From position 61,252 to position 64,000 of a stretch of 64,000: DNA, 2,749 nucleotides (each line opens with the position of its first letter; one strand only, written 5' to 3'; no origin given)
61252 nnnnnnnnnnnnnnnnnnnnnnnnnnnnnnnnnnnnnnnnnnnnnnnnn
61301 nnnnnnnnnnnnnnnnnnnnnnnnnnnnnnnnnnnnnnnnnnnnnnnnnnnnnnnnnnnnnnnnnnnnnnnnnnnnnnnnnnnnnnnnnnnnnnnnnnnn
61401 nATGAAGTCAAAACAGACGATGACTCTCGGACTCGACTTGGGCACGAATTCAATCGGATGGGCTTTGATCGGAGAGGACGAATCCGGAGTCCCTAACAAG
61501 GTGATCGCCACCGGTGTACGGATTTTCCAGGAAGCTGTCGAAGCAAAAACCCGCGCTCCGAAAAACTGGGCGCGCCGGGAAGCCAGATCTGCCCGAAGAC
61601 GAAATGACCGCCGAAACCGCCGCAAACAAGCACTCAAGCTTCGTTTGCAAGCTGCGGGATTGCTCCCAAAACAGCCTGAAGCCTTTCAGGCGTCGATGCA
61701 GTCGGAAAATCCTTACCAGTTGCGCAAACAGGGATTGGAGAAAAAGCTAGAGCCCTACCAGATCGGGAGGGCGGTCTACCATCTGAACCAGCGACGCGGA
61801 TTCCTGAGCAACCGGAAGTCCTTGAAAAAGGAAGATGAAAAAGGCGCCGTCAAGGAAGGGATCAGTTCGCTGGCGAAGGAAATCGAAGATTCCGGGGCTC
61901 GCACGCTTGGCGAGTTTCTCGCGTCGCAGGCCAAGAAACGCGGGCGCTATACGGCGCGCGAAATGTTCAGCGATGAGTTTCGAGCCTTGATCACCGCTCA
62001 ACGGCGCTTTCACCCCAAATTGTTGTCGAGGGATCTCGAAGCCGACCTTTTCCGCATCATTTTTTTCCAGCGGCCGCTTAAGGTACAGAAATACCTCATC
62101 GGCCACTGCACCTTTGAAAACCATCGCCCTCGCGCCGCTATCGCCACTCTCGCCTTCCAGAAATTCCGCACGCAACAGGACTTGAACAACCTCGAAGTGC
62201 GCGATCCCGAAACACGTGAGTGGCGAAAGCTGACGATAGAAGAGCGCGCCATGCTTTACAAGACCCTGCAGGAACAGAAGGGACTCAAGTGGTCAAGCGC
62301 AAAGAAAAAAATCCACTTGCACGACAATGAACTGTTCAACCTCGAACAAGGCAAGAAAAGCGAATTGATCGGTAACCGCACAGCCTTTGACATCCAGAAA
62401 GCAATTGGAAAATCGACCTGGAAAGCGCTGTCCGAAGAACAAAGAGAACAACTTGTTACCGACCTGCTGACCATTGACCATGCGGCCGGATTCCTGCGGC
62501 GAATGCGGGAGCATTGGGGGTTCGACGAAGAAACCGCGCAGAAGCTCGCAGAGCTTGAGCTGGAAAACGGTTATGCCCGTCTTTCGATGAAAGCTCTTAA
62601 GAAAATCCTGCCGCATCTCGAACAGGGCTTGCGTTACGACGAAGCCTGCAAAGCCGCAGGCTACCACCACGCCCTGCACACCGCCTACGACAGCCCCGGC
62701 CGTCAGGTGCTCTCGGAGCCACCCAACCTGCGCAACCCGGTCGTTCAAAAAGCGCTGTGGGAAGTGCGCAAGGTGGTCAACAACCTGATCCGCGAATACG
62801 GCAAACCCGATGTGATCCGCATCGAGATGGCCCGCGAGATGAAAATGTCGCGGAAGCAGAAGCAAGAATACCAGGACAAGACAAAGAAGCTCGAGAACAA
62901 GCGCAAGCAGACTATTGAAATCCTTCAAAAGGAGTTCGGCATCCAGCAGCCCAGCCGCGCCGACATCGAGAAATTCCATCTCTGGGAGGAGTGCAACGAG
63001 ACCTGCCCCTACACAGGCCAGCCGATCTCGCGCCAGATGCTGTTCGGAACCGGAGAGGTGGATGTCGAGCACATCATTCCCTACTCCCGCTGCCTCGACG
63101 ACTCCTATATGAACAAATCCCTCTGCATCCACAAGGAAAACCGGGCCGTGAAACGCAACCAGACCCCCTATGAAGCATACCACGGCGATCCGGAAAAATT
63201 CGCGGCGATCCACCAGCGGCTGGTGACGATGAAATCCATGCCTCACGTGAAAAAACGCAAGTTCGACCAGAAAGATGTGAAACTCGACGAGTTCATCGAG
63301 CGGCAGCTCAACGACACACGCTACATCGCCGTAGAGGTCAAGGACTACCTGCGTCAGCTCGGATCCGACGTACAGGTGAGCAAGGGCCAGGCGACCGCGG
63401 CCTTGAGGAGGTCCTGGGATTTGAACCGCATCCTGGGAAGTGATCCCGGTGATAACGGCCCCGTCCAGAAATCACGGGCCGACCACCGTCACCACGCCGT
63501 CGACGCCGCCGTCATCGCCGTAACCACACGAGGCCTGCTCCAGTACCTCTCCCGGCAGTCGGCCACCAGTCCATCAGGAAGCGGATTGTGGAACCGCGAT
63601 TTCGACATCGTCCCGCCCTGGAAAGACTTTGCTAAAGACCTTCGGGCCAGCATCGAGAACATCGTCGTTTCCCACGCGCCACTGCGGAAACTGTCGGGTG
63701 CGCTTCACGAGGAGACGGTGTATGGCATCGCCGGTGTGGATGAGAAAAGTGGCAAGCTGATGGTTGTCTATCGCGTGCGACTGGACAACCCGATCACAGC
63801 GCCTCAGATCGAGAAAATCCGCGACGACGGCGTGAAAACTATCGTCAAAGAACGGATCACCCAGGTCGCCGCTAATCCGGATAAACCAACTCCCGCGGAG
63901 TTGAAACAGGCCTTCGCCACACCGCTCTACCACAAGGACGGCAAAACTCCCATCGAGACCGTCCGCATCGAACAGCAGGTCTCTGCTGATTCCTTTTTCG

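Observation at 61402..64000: Unlisted, apparently intact type II Cas9 at the window edge, embedded in housekeeping context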

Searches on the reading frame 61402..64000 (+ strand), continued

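Call 28: find_homologous_proteins(query=L008:11224-12129:+, max_evalue=1e-60)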
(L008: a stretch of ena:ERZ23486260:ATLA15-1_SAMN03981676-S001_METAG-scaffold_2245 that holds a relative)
Query L008:11224-12129:+ (301 aa): 840 proteins with E <= 1e-60 among 8000 candidates; the best 120 are listed.
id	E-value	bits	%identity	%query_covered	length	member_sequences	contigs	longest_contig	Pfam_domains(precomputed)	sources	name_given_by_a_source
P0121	1.0e-190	650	100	100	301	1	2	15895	PF01867.22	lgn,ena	-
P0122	8.8e-161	552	84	100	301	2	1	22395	PF01867.22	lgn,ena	-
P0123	3.6e-151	521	78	100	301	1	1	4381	PF01867.22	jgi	jgi:CRISPR-associated protein Cas1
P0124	2.3e-146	505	75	100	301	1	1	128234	PF01867.22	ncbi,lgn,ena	-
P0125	7.7e-104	365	59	99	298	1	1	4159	PF01867.22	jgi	jgi:CRISP-associated protein Cas1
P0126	4.5e-101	356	57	97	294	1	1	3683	PF01867.22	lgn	-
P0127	1.1e-98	348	57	97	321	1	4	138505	PF01867.22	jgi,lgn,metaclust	metaclust:\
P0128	1.1e-97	345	55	97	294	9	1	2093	PF01867.22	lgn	-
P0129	1.4e-97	345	55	97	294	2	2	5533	PF01867.22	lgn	-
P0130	1.5e-97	345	55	97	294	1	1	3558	PF01867.22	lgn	-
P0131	5.1e-97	343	55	97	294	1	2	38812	PF01867.22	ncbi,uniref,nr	ncbi:MAG: type II CRISPR-associated endonuclease Cas1 [Planctomycetes bacterium]|uniref:type II CRIS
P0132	9.4e-97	342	54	97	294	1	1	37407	PF01867.22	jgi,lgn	jgi:CRISPR-associated protein Cas1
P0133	1.2e-96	342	55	97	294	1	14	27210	PF01867.22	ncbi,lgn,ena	-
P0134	1.8e-96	341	54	97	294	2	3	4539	PF01867.22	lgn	-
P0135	2.1e-96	341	55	97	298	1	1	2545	PF01867.22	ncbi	-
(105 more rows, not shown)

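Call 33: list_cluster_members(proteins=[P0241, L008:12140-12466:+, P0121, P0002])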
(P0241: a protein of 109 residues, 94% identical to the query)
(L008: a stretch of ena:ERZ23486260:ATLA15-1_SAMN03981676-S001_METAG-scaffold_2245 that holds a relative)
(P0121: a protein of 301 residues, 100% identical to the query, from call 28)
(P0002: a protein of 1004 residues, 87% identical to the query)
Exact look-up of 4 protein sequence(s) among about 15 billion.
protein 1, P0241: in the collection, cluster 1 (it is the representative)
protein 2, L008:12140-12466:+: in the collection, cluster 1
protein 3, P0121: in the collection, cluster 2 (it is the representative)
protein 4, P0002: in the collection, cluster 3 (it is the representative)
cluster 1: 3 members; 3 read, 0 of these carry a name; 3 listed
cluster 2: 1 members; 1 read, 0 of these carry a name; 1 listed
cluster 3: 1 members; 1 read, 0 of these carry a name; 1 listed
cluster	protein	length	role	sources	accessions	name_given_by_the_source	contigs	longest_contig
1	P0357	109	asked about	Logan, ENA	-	-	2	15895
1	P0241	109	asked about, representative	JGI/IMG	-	-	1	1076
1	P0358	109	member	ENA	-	-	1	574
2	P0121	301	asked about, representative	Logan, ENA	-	-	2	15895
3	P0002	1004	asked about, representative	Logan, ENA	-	-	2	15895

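Call 50: find_encoding_contigs(protein=P0005, flank=6000, max_places=2)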
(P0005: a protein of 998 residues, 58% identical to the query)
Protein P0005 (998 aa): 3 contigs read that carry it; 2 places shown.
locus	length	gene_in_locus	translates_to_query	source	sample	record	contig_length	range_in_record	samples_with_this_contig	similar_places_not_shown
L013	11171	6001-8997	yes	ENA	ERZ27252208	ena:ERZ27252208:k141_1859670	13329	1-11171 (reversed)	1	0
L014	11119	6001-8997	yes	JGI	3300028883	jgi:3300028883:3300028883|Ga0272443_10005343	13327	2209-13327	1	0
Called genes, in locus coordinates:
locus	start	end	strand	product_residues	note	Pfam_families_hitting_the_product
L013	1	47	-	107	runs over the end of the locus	PF00085:Thioredoxin, PF13098:Thioredoxin_2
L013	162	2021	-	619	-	PF02683:DsbD_TM, PF13386:DsbD_2, PF00085:Thioredoxin, PF13098:Thioredoxin_2, PF13899:Thioredoxin_7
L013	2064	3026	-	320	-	PF05036:SPOR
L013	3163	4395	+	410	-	PF05222:AlaDh_PNT_N, PF01262:AlaDh_PNT_C, PF02826:2-Hacid_dh_C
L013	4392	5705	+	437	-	PF00455:DeoRC (faint), PF02550:AcetylCoA_hydro, PF13336:AcetylCoA_hyd_C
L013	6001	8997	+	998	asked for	PF18470:Cas9_a, PF13395:HNH_4, PF18541:RuvC_III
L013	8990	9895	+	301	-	PF01867:Cas_Cas1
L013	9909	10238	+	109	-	PF20803:PaaX_M (weak), PF09827:CRISPR_Cas2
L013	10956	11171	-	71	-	?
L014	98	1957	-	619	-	PF02683:DsbD_TM, PF13386:DsbD_2, PF00085:Thioredoxin, PF13098:Thioredoxin_2, PF13899:Thioredoxin_7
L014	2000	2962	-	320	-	PF05036:SPOR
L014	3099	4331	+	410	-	PF05222:AlaDh_PNT_N, PF01262:AlaDh_PNT_C, PF02826:2-Hacid_dh_C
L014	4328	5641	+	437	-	PF00455:DeoRC (faint), PF02550:AcetylCoA_hydro, PF13336:AcetylCoA_hyd_C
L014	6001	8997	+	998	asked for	PF18470:Cas9_a, PF13395:HNH_4, PF18541:RuvC_III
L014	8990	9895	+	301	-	PF01867:Cas_Cas1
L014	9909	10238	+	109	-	PF20803:PaaX_M (weak), PF09827:CRISPR_Cas2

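Call 58: find_encoding_contigs(protein=P0016, flank=4000, max_places=1)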
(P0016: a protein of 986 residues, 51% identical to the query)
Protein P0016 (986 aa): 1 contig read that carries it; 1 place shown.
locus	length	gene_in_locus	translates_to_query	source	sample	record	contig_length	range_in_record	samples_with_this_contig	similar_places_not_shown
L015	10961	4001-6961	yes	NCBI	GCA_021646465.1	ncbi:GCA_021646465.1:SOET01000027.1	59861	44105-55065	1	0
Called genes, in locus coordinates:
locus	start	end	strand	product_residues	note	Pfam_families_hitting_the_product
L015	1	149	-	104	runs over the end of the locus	-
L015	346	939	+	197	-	PF03783:CsgG (weak), PF05643:GNA1162-like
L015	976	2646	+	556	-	PF00672:HAMP, PF00512:HisKA, PF02518:HATPase_c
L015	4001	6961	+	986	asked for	PF18470:Cas9_a, PF13395:HNH_4, PF18541:RuvC_III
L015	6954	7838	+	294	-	PF01867:Cas_Cas1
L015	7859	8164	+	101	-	PF09827:CRISPR_Cas2, PF20803:PaaX_M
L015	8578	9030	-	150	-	-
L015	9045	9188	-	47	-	-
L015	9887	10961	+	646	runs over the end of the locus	PF02743:dCache_1, PF00672:HAMP, PF00512:HisKA, PF02518:HATPase_c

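Call 59: find_encoding_contigs(protein=P0026, flank=4000, max_places=1)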
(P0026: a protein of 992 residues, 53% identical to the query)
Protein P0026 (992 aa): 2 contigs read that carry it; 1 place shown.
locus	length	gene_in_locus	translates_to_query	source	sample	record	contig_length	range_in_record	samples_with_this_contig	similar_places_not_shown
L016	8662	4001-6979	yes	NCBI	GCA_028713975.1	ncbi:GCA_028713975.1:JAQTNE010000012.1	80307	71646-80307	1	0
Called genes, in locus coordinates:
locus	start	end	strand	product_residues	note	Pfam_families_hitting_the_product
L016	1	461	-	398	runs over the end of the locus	PF00515:TPR_1 (faint), PF07719:TPR_2 (faint), PF13181:TPR_8 (faint), PF13424:TPR_12 (faint), PF13428:TPR_14 (faint), PF13432:TPR_16, PF14559:TPR_19 (weak), PF18073:Zn_ribbon_LapB, +1 more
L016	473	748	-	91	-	PF06305:LapA_dom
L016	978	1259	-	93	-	PF00216:Bac_DNA_binding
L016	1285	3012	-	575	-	PF17092:PCB_OB (faint), PF21710:Spt6_S1 (faint), PF00575:S1, PF03074:GCS (faint), PF00575:S1, PF23459:S1_RRP5, PF00575:S1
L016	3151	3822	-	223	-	PF02224:Cytidylate_kin, PF13189:Cytidylate_kin2 (weak), PF13207:AAA_17 (faint)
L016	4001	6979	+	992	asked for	PF18470:Cas9_a, PF13395:HNH_4, PF18541:RuvC_III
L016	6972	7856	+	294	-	PF01867:Cas_Cas1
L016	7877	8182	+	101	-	PF09827:CRISPR_Cas2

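Call 60: find_encoding_contigs(protein=P0008, flank=4000, max_places=1)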
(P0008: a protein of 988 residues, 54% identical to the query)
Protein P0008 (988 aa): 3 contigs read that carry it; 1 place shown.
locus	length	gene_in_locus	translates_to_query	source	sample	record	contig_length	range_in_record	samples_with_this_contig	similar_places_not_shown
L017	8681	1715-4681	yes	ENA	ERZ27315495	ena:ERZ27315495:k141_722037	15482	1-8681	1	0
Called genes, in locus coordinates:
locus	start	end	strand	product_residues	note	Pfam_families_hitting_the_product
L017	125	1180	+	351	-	PF00041:fn3 (faint), PF18962:Por_Secre_tail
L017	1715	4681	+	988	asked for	PF18470:Cas9_a, PF13395:HNH_4, PF18541:RuvC_III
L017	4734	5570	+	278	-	PF01867:Cas_Cas1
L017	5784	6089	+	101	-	PF09827:CRISPR_Cas2, PF20803:PaaX_M (weak)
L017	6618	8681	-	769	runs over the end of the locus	PF13517:FG-GAP_3, PF00041:fn3 (faint), PF13517:FG-GAP_3 (weak), PF18962:Por_Secre_tail (weak)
